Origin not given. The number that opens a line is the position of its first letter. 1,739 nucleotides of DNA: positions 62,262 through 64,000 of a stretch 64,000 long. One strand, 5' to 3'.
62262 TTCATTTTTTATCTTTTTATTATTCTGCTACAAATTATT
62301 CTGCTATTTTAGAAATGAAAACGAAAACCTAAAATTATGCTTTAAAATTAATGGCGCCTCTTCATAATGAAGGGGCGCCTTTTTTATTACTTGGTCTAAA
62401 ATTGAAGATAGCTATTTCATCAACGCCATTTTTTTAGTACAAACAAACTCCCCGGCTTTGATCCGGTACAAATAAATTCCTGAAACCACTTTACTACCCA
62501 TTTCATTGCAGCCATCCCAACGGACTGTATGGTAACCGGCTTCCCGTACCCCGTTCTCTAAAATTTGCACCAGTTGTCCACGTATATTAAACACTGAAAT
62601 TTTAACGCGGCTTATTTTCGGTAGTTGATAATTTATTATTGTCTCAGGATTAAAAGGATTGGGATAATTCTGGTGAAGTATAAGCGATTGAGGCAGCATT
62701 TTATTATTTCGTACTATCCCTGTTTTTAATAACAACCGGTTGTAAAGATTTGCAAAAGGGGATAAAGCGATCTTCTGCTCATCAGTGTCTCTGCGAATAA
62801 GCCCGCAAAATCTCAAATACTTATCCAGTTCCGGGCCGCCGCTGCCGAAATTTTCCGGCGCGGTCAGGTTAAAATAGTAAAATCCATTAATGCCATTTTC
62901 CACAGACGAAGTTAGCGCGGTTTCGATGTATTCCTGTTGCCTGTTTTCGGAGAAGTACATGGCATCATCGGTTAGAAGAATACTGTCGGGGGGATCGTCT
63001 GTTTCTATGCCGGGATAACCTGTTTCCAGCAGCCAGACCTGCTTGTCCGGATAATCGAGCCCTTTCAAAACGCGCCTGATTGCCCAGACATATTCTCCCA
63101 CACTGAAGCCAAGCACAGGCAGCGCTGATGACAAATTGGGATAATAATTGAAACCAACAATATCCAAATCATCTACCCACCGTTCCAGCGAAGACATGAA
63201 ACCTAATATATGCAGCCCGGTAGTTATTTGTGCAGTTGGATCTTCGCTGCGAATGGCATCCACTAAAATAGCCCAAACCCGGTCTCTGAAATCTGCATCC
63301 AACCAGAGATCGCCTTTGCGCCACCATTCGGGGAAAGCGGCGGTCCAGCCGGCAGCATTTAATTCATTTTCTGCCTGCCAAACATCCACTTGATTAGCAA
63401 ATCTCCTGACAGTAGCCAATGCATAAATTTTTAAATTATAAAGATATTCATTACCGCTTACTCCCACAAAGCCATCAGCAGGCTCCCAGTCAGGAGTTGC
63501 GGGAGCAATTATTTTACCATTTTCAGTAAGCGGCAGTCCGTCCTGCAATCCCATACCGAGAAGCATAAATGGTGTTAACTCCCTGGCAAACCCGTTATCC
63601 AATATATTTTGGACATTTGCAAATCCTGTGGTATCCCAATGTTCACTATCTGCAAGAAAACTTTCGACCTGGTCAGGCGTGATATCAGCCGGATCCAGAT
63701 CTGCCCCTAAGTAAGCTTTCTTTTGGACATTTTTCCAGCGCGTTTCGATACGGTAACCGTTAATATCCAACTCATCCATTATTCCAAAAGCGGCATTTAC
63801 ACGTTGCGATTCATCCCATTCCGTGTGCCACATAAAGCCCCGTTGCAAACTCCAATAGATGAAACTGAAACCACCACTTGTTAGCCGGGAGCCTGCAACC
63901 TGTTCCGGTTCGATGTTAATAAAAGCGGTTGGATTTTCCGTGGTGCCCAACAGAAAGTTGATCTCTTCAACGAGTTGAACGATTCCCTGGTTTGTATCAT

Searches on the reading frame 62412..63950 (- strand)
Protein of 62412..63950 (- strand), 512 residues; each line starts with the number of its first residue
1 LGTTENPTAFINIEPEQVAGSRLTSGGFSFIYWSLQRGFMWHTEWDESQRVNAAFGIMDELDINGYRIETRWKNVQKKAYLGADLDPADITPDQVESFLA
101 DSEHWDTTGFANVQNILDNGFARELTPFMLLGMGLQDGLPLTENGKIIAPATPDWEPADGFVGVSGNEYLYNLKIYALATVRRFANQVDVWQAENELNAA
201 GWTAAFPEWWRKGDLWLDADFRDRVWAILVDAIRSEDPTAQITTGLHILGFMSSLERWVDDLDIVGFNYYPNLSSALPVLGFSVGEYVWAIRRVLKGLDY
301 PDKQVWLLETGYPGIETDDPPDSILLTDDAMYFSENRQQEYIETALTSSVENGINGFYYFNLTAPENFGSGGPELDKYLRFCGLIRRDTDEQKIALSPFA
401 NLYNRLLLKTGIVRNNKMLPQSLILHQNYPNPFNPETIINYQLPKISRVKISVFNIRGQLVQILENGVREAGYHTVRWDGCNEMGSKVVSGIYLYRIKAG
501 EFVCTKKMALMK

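Call 28: search_protein_families(library=pfam, proteins=[window:62412-63950:-], max_evalue=0.00001)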
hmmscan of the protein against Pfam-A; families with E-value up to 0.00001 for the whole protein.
window:62412-63950:- (512 aa): 1 family
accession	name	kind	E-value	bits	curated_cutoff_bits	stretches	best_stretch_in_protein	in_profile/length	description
PF13860.13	FlgD_ig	-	2e-09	37.7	27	1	445-499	21-75/79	FlgD Ig-like domain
